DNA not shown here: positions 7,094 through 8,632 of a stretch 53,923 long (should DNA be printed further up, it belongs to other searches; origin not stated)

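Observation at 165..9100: Compact nitrogen-oxide / periplasmic cytochrome island with an unusual gene combination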

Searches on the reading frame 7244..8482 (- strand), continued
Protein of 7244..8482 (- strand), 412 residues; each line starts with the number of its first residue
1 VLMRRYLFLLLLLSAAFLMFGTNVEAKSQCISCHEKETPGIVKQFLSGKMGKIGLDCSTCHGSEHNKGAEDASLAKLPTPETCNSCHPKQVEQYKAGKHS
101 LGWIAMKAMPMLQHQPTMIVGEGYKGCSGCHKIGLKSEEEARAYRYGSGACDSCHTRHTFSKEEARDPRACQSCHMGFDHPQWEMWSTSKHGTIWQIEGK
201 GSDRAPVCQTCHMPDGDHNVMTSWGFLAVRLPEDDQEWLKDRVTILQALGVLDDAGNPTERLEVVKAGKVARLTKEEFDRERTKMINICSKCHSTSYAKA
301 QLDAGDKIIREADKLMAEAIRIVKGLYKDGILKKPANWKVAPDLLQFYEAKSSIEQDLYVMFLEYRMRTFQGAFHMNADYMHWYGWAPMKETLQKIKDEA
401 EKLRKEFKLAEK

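Call 11: find_homologous_proteins(query=window:7244-8482:-, max_evalue=0.00001)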
Query window:7244-8482:- (412 aa): 7191 proteins with E <= 0.00001 among 8000 candidates; the best 120 are listed.
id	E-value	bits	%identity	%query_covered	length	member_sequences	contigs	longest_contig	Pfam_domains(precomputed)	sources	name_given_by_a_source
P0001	5.5e-249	844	85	98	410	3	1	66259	PF09699.16,PF14537.12,PF13435.12,PF13447.12,PF14522.12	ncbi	-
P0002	7.9e-244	827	87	95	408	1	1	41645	PF09699.16,PF14537.12,PF13435.12,PF13447.12,PF14522.12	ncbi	-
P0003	9.4e-243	824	85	99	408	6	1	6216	PF09699.16,PF14537.12,PF13435.12,PF13447.12,PF14522.12,PF22113.2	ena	-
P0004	3.3e-242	822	85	97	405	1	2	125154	PF09699.16,PF14537.12,PF13435.12,PF13447.12,PF14522.12,PF22113.2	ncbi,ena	-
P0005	3.4e-239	812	82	100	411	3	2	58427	PF09699.16,PF14537.12,PF13435.12,PF13447.12,PF14522.12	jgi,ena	-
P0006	6.6e-237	804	83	98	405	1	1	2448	PF09699.16,PF14537.12,PF13435.12,PF13447.12,PF14522.12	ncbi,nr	ncbi:MAG: cytochrome C [Nitrospirae bacterium]|nr:MAG: cytochrome C [Nitrospirota bacterium]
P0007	3.5e-229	779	82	97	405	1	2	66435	PF09699.16,PF14537.12,PF13435.12,PF13447.12,PF14522.12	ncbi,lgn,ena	-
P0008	2.4e-218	743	78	97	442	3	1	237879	PF09699.16,PF14537.12,PF13435.12,PF13447.12,PF14522.12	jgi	jgi:hypothetical protein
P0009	1.3e-215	734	75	97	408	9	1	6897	PF09699.16,PF14537.12,PF13435.12,PF13447.12,PF14522.12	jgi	jgi:hypothetical protein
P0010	3.1e-214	730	76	97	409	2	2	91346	PF09699.16,PF14537.12,PF13435.12,PF13447.12,PF14522.12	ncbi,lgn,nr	ncbi:MAG: cytochrome C [Nitrospirae bacterium]|nr:cytochrome C [Nitrospirota bacterium]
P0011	3.3e-212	723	73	96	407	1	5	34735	PF09699.16,PF14537.12,PF13435.12,PF13447.12,PF14522.12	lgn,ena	-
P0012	3.9e-212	723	76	92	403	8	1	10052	PF09699.16,PF14537.12,PF13435.12,PF13447.12,PF14522.12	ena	-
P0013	4.2e-212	723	73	98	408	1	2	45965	PF09699.16,PF14537.12,PF13435.12,PF13447.12,PF14522.12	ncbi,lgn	-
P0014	4.4e-212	723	73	98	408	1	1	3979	PF09699.16,PF14537.12,PF13435.12,PF13447.12,PF14522.12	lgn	-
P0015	4.4e-212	723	74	98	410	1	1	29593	PF09699.16,PF14537.12,PF13435.12,PF13447.12,PF14522.12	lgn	-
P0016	8.7e-212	722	73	99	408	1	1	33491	PF09699.16,PF14537.12,PF13435.12,PF13447.12,PF14522.12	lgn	-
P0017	1.3e-211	721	75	98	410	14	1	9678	PF09699.16,PF14537.12,PF13435.12,PF13447.12,PF14522.12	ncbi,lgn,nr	ncbi:MAG: multiheme c-type cytochrome [Thermodesulfovibrionales bacterium]|nr:multiheme c-type cytoc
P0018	1.6e-211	721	71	100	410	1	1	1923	PF09699.16,PF14537.12,PF13435.12,PF13447.12,PF14522.12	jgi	jgi:hydroxylamine dehydrogenase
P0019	3.4e-211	720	73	99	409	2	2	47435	PF09699.16,PF14537.12,PF13435.12,PF13447.12,PF14522.12,PF22113.2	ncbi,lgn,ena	-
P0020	3.8e-211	720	73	98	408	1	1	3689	PF09699.16,PF14537.12,PF13435.12,PF13447.12,PF14522.12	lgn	-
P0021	1.5e-210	718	72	100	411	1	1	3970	PF09699.16,PF14537.12,PF13435.12,PF13447.12,PF14522.12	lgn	-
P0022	1.7e-210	717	74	97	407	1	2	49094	PF09699.16,PF14537.12,PF13435.12,PF13447.12,PF14522.12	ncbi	-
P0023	6.8e-210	715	74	98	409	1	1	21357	PF09699.16,PF14537.12,PF13435.12,PF13447.12,PF14522.12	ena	-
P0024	1.1e-209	715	72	98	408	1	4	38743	PF09699.16,PF14537.12,PF13435.12,PF13447.12,PF14522.12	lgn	-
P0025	1.4e-209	714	71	100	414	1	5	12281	PF09699.16,PF14537.12,PF13435.12,PF13447.12,PF14522.12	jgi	jgi:hypothetical protein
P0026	1.6e-209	714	74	98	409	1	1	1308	PF09699.16,PF14537.12,PF13435.12,PF13447.12,PF14522.12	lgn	-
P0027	1.6e-209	714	74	97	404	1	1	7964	PF09699.16,PF14537.12,PF13435.12,PF13447.12,PF14522.12,PF22113.2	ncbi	-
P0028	3.1e-209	713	73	98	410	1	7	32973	PF09699.16,PF14537.12,PF13435.12,PF13447.12,PF14522.12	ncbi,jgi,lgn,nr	ncbi:MAG: multiheme c-type cytochrome [Thermodesulfovibrionales bacterium]|jgi:cytochrome c553|nr:mu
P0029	3.6e-209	713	75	94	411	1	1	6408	PF09699.16,PF14537.12,PF13435.12,PF13447.12,PF14522.12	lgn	-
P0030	5.2e-209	713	72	96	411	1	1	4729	PF09699.16,PF14537.12,PF13435.12,PF13447.12,PF14522.12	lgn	-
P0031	5.4e-209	712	73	98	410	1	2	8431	PF09699.16,PF14537.12,PF13435.12,PF13447.12,PF14522.12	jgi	jgi:cytochrome c553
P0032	5.9e-209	712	73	98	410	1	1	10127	PF09699.16,PF14537.12,PF13435.12,PF13447.12,PF14522.12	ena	-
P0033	6.1e-209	712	73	98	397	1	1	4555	PF09699.16,PF14537.12,PF13435.12,PF13447.12,PF14522.12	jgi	jgi:hypothetical protein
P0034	9.1e-209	712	73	99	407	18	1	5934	PF09699.16,PF14537.12,PF13435.12,PF13447.12,PF14522.12,PF22113.2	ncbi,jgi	-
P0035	1.0e-208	712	72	98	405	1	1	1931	PF09699.16,PF14537.12,PF13435.12,PF13447.12,PF14522.12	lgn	-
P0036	3.2e-208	710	71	100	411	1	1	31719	PF09699.16,PF14537.12,PF13435.12,PF13447.12,PF14522.12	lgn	-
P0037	3.8e-208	710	76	91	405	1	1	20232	PF09699.16,PF14537.12,PF13435.12,PF13447.12,PF14522.12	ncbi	-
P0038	8.1e-208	709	71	99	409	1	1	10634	PF09699.16,PF14537.12,PF13435.12,PF13447.12,PF14522.12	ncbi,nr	ncbi:MAG: cytochrome C [Nitrospirae bacterium]|nr:cytochrome C [Nitrospirota bacterium]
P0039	1.2e-207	708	73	98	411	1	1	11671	PF09699.16,PF14537.12,PF13435.12,PF13447.12,PF14522.12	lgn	-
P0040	3.9e-207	706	73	98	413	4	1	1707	PF09699.16,PF14537.12,PF13435.12,PF13447.12,PF14522.12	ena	-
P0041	5.2e-207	706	71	98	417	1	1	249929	PF09699.16,PF14537.12,PF13435.12,PF13447.12,PF14522.12,PF22113.2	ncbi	-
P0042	6.1e-207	706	75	94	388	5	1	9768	PF09699.16,PF14537.12,PF13435.12,PF13447.12,PF14522.12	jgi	-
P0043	6.1e-207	706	72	99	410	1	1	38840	PF09699.16,PF14537.12,PF13435.12,PF13447.12,PF14522.12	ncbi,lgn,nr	ncbi:MAG: cytochrome C [Nitrospirae bacterium]|nr:cytochrome C [Nitrospirota bacterium]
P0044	1.0e-206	705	71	98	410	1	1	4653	PF09699.16,PF14537.12,PF13435.12,PF13447.12,PF14522.12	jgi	jgi:hypothetical protein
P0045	1.3e-206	705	71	100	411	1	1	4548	PF09699.16,PF14537.12,PF13447.12,PF14522.12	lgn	-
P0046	1.6e-206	704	72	97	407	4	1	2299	PF09699.16,PF14537.12,PF13435.12,PF13447.12,PF14522.12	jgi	-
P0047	1.7e-206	704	71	98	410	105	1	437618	PF09699.16,PF14537.12,PF13435.12,PF13447.12,PF14522.12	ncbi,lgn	-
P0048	7.4e-206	702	73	97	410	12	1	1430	PF09699.16,PF14537.12,PF13435.12,PF13447.12,PF14522.12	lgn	-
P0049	8.0e-206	702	70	98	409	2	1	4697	PF09699.16,PF14537.12,PF13435.12,PF13447.12,PF14522.12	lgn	-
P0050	1.2e-205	701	72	97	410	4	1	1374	PF09699.16,PF14537.12,PF13435.12,PF13447.12,PF14522.12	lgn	-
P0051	1.2e-205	701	71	97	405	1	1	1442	PF09699.16,PF14537.12,PF13435.12,PF13447.12,PF14522.12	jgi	jgi:hydroxylamine dehydrogenase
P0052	1.2e-205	701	72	97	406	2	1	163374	PF09699.16,PF14537.12,PF13435.12,PF13447.12,PF14522.12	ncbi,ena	-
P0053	1.4e-205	701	72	99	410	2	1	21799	PF09699.16,PF14537.12,PF13435.12,PF13447.12,PF14522.12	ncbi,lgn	-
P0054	1.5e-205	701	70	100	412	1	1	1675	PF09699.16,PF14537.12,PF13435.12,PF13447.12,PF14522.12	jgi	jgi:cytochrome c553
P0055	1.5e-205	701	75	93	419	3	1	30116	PF09699.16,PF14537.12,PF13435.12,PF13447.12,PF14522.12,PF22113.2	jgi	-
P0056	2.7e-205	700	72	98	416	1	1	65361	PF09699.16,PF14537.12,PF13435.12,PF13447.12,PF14522.12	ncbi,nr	ncbi:MAG: multiheme c-type cytochrome [Thermodesulfovibrionales bacterium]|nr:multiheme c-type cytoc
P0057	2.9e-205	700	70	99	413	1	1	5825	PF09699.16,PF14537.12,PF13435.12,PF13447.12,PF14522.12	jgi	jgi:hydroxylamine dehydrogenase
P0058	4.3e-205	700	72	98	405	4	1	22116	PF09699.16,PF14537.12,PF13435.12,PF13447.12,PF14522.12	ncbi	-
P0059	4.9e-205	699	71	99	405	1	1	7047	PF09699.16,PF14537.12,PF13435.12,PF13447.12,PF14522.12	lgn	-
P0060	5.2e-205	699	73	98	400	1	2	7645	PF09699.16,PF14537.12,PF13435.12,PF13447.12,PF14522.12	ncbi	-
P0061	6.9e-205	699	71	99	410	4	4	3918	PF09699.16,PF14537.12,PF13435.12,PF13447.12,PF14522.12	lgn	-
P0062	7.4e-205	699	72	98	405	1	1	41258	PF09699.16,PF14537.12,PF13435.12,PF13447.12,PF14522.12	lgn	-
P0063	7.6e-205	699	70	98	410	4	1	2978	PF09699.16,PF14537.12,PF13435.12,PF13447.12,PF14522.12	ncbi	-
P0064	7.7e-205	699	71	98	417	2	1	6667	PF09699.16,PF14537.12,PF13435.12,PF13447.12,PF14522.12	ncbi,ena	-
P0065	8.2e-205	699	72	98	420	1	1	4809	PF09699.16,PF14537.12,PF13435.12,PF13447.12,PF14522.12,PF22113.2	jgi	jgi:hypothetical protein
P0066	1.0e-204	698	71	98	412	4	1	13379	PF09699.16,PF14537.12,PF13435.12,PF13447.12,PF14522.12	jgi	jgi:hydroxylamine dehydrogenase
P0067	1.0e-204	698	71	98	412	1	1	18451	PF09699.16,PF14537.12,PF13435.12,PF13447.12,PF14522.12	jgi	jgi:predicted CXXCH cytochrome family protein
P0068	1.2e-204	698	72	97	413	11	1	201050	PF09699.16,PF14537.12,PF13435.12,PF13447.12,PF14522.12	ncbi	-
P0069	1.3e-204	698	70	98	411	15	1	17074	PF09699.16,PF14537.12,PF13435.12,PF13447.12,PF14522.12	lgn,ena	-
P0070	1.6e-204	698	72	97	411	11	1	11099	PF09699.16,PF14537.12,PF13435.12,PF13447.12,PF14522.12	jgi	jgi:hydroxylamine dehydrogenase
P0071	1.9e-204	697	72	96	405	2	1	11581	PF09699.16,PF14537.12,PF13435.12,PF13447.12,PF14522.12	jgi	jgi:predicted CXXCH cytochrome family protein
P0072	1.9e-204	697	71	97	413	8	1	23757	PF09699.16,PF14537.12,PF13435.12,PF13447.12,PF14522.12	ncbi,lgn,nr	ncbi:MAG: cytochrome C [Nitrospirae bacterium]|nr:MAG: cytochrome C [Nitrospirota bacterium]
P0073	2.2e-204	697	73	98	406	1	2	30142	PF09699.16,PF14537.12,PF13435.12,PF13447.12,PF14522.12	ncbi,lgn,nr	ncbi:MAG: cytochrome C [Nitrospirae bacterium]|nr:cytochrome C [Nitrospirota bacterium]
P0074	2.7e-204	697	71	98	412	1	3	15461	PF09699.16,PF14537.12,PF13435.12,PF13447.12,PF14522.12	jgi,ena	jgi:predicted CXXCH cytochrome family protein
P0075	3.1e-204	697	72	98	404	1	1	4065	PF09699.16,PF14537.12,PF13435.12,PF13447.12,PF14522.12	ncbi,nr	ncbi:MAG: multiheme c-type cytochrome [Thermodesulfovibrionales bacterium]|nr:multiheme c-type cytoc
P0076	4.3e-204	696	70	97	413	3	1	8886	PF09699.16,PF14537.12,PF13435.12,PF13447.12,PF14522.12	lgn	-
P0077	4.3e-204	696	69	100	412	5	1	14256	PF09699.16,PF14537.12,PF13435.12,PF13447.12,PF14522.12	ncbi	-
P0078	4.9e-204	696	71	98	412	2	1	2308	PF09699.16,PF14537.12,PF13435.12,PF13447.12,PF14522.12,PF22113.2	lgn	-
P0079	5.4e-204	696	71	98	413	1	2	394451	PF09699.16,PF14537.12,PF13435.12,PF13447.12,PF14522.12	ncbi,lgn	-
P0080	7.3e-204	696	71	98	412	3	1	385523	PF09699.16,PF14537.12,PF13435.12,PF13447.12,PF14522.12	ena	-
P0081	8.3e-204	695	70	97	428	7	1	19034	PF09699.16,PF14537.12,PF13435.12,PF13447.12,PF14522.12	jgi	-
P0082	9.2e-204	695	70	97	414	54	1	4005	PF09699.16,PF14537.12,PF13435.12,PF13447.12,PF14522.12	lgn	-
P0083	9.8e-204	695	70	99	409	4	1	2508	PF09699.16,PF14537.12,PF13435.12,PF13447.12,PF14522.12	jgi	-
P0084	9.9e-204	695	70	98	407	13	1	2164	PF09699.16,PF14537.12,PF13435.12,PF13447.12,PF14522.12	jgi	jgi:hydroxylamine dehydrogenase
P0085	1.0e-203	695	71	97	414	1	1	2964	PF09699.16,PF14537.12,PF13435.12,PF13447.12,PF14522.12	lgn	-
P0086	1.2e-203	695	73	94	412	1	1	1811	PF09699.16,PF14537.12,PF13435.12,PF13447.12,PF14522.12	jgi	-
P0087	1.6e-203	694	72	97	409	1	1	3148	PF09699.16,PF14537.12,PF13435.12,PF13447.12,PF14522.12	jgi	jgi:hydroxylamine dehydrogenase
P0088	1.7e-203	694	71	98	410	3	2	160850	PF09699.16,PF14537.12,PF13435.12,PF13447.12,PF14522.12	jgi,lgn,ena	jgi:hypothetical protein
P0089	1.8e-203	694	71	99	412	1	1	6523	PF09699.16,PF14537.12,PF13435.12,PF13447.12,PF14522.12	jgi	jgi:hydroxylamine dehydrogenase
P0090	1.9e-203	694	69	99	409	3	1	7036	PF09699.16,PF14537.12,PF13435.12,PF13447.12,PF14522.12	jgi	jgi:hydroxylamine dehydrogenase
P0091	4.4e-203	693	72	96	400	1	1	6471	PF09699.16,PF14537.12,PF13435.12,PF13447.12,PF14522.12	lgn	-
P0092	5.0e-203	693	73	94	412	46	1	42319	PF09699.16,PF14537.12,PF13435.12,PF13447.12,PF14522.12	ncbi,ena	-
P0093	5.5e-203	693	70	100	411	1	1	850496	PF09699.16,PF14537.12,PF13435.12,PF13447.12,PF14522.12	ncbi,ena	-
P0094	6.0e-203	693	71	96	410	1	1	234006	PF09699.16,PF14537.12,PF13435.12,PF13447.12,PF14522.12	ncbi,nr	ncbi:MAG: cytochrome C [Nitrospirae bacterium]|nr:cytochrome C [Nitrospirota bacterium]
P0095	6.1e-203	693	69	100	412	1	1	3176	PF09699.16,PF14537.12,PF13435.12,PF13447.12,PF14522.12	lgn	-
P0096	7.2e-203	692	69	98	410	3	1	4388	PF09699.16,PF14537.12,PF13435.12,PF13447.12,PF14522.12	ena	-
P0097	7.2e-203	692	69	98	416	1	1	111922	PF09699.16,PF14537.12,PF13435.12,PF13447.12,PF14522.12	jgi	jgi:hypothetical protein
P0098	7.6e-203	692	71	98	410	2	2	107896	PF09699.16,PF14537.12,PF13435.12,PF13447.12,PF14522.12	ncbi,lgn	-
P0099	9.3e-203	692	70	98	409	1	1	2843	PF09699.16,PF14537.12,PF13435.12,PF13447.12,PF14522.12,PF22113.2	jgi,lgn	-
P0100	9.6e-203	692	70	98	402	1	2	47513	PF09699.16,PF14537.12,PF13435.12,PF13447.12,PF14522.12,PF22113.2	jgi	jgi:hypothetical protein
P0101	1.5e-202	691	70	98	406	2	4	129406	PF09699.16,PF14537.12,PF13435.12,PF13447.12,PF14522.12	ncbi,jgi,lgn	ncbi:MAG: multiheme c-type cytochrome [Nitrospirota bacterium]|jgi:hydroxylamine dehydrogenase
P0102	1.7e-202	691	69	99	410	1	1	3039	PF09699.16,PF14537.12,PF13435.12,PF13447.12,PF14522.12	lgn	-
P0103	1.7e-202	691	71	97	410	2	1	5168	PF09699.16,PF14537.12,PF13435.12,PF13447.12,PF14522.12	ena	-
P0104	1.7e-202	691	68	100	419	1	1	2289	PF09699.16,PF14537.12,PF13435.12,PF13447.12,PF14522.12,PF22113.2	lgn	-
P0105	2.2e-202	691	71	97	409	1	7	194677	PF09699.16,PF14537.12,PF13435.12,PF13447.12,PF14522.12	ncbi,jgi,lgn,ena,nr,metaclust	ncbi:MAG: cytochrome C [Nitrospirae bacterium GWB2_47_37]|nr:MAG: cytochrome C [Nitrospirae bacteriu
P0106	2.4e-202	691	71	97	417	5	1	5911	PF09699.16,PF14537.12,PF13435.12,PF13447.12,PF14522.12,PF22113.2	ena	-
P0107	2.8e-202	690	71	96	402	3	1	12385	PF09699.16,PF14537.12,PF13435.12,PF13447.12,PF14522.12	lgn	-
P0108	2.8e-202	690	71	98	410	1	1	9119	PF09699.16,PF14537.12,PF13435.12,PF13447.12,PF14522.12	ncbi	-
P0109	2.9e-202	690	73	94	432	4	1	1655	PF09699.16,PF14537.12,PF13435.12,PF13447.12,PF14522.12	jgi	jgi:hypothetical protein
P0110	3.4e-202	690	75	93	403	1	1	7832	PF09699.16,PF14537.12,PF13435.12,PF13447.12,PF14522.12,PF22113.2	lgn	-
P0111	3.7e-202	690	71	96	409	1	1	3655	PF09699.16,PF14537.12,PF13435.12,PF13447.12,PF14522.12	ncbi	-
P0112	3.9e-202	690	70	98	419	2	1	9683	PF09699.16,PF14537.12,PF13435.12,PF13447.12,PF14522.12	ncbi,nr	ncbi:MAG: multiheme c-type cytochrome [Actinomycetota bacterium]|nr:multiheme c-type cytochrome [Act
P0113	7.1e-202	689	69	100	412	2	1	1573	PF09699.16,PF14537.12,PF13435.12,PF13447.12,PF14522.12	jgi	jgi:hypothetical protein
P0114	7.7e-202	689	70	98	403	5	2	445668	PF09699.16,PF14537.12,PF13435.12,PF13447.12,PF14522.12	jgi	jgi:hydroxylamine dehydrogenase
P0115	8.5e-202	689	71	96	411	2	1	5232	PF09699.16,PF14537.12,PF13435.12,PF13447.12,PF14522.12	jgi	-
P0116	8.7e-202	689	70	98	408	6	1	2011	PF09699.16,PF14537.12,PF13435.12,PF13447.12,PF14522.12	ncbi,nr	ncbi:MAG TPA: multiheme c-type cytochrome [Nitrospirota bacterium]|nr:multiheme c-type cytochrome [N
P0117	9.1e-202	689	74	92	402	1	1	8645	PF09699.16,PF14537.12,PF13435.12,PF13447.12,PF14522.12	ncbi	ncbi:MAG: multiheme c-type cytochrome [Thermoanaerobaculia bacterium]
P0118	1.3e-201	688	73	92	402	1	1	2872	PF09699.16,PF14537.12,PF13435.12,PF13447.12,PF14522.12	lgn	-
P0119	1.4e-201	688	68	99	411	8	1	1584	PF09699.16,PF14537.12,PF13435.12,PF13447.12,PF14522.12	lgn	-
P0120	1.4e-201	688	71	95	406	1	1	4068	PF09699.16,PF14537.12,PF13435.12,PF13447.12,PF14522.12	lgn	-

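Call 12: find_related_loci(query=window:7244-8482:-, collection=genome_contigs, flank=10000)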
Query window:7244-8482:- (412 aa) in genome_contigs; peptide patterns used: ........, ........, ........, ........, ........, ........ (x = any residue, [..] = any of these).
598 stretches matched a pattern (row limit reached: there are more); 553 encode a relative of the query (tblastn E <= 1e-3); the best 80 are kept; 80 distinct loci.
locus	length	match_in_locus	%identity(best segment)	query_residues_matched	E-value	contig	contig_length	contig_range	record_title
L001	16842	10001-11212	87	3-406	0e+0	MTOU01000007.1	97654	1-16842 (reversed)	MAG: Nitrospirae bacterium JdFR-85 JGI24019J35510_1000078, whole genome shotgun sequence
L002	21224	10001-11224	84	3-407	0e+0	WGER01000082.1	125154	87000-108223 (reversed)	MAG: Nitrospirae bacterium isolate S146_51 k151_802417, whole genome shotgun sequence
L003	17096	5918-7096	82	7-406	0e+0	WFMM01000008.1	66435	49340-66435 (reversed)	MAG: Nitrospirae bacterium isolate S009_28 k151_108492, whole genome shotgun sequence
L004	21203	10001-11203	76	7-406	0e+0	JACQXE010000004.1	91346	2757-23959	MAG: Nitrospirae bacterium isolate NC_groundwater_1507_Pr4_B-0.1um_42_5 SR1-18-B1_scaffold_53952, whole genome shotgun s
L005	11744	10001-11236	73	3-411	0e+0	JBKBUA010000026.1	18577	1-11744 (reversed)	MAG: Thermodesulfovibrionales bacterium isolate 21H_023.bin.63 NODE_26_length_18577_cov_12.225081, whole genome shotgun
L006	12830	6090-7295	73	5-406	0e+0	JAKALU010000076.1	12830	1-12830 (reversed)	MAG: Nitrospirae bacterium isolate WY5.bin134 NODE_8345_length_12830_cov_1.299929, whole genome shotgun sequence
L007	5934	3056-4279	73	1-409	0e+0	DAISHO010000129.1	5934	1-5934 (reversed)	MAG TPA_asm: Thermodesulfovibrionales bacterium isolate CTOTU1358 NODE_1069_length_5934_cov_4.472699, whole genome shotg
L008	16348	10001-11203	73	3-406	0e+0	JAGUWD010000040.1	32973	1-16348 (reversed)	MAG: Thermodesulfovibrionales bacterium isolate DeMMO5_1 c_000000029079, whole genome shotgun sequence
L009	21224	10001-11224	71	5-412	0e+0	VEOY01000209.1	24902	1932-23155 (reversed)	MAG: Nitrospirae bacterium isolate MnB_6 Mn-Nitrospirae-1_461103, whole genome shotgun sequence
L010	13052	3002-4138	77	27-406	0e+0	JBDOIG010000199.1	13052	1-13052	MAG: Thermodesulfovibrionales bacterium isolate TC202112_Ori_Bins005 k147_90530, whole genome shotgun sequence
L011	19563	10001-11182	72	7-406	0e+0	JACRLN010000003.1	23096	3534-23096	MAG: Nitrospirae bacterium isolate NC_groundwater_1882_Pr3_B-0.1um_42_111 SR2-18-B1_coassembly_68574, whole genome shotg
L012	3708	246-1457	73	5-406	0e+0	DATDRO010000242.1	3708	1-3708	MAG TPA_asm: Nitrospirota bacterium isolate SMAG_U7979 k141_1229712, whole genome shotgun sequence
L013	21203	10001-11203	70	2-406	0e+0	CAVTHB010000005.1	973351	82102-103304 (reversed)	MAG: uncultured Nitrospira sp. isolate MFD05942.bin.3.267 genome assembly, contig: contig_8952, whole genome shotgun seq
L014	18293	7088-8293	71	7-406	0e+0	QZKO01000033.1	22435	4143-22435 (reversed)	MAG: Nitrospiraceae bacterium isolate SURF_11 Ga0104751_1003488, whole genome shotgun sequence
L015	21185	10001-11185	72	6-406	0e+0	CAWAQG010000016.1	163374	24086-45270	MAG: Nitrospirota bacterium isolate MFD03726.bin.1.191 genome assembly, contig: contig_39273, whole genome shotgun seque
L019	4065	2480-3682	72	7-408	0e+0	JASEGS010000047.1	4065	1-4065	MAG: Thermodesulfovibrionales bacterium isolate Yes70-02 NODE_47_length_4065_cov_11.964339, whole genome shotgun sequenc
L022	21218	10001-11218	71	3-408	0e+0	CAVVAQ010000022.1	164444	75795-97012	MAG: uncultured Nitrospira sp. isolate MFD09730.bin.2.50 genome assembly, contig: contig_6945, whole genome shotgun sequ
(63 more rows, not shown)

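Call 25: find_encoding_contigs(protein=window:7244-8482:-, flank=10000, max_places=4)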
Protein window:7244-8482:- (412 aa): no gene with exactly this product is on record in the collection.
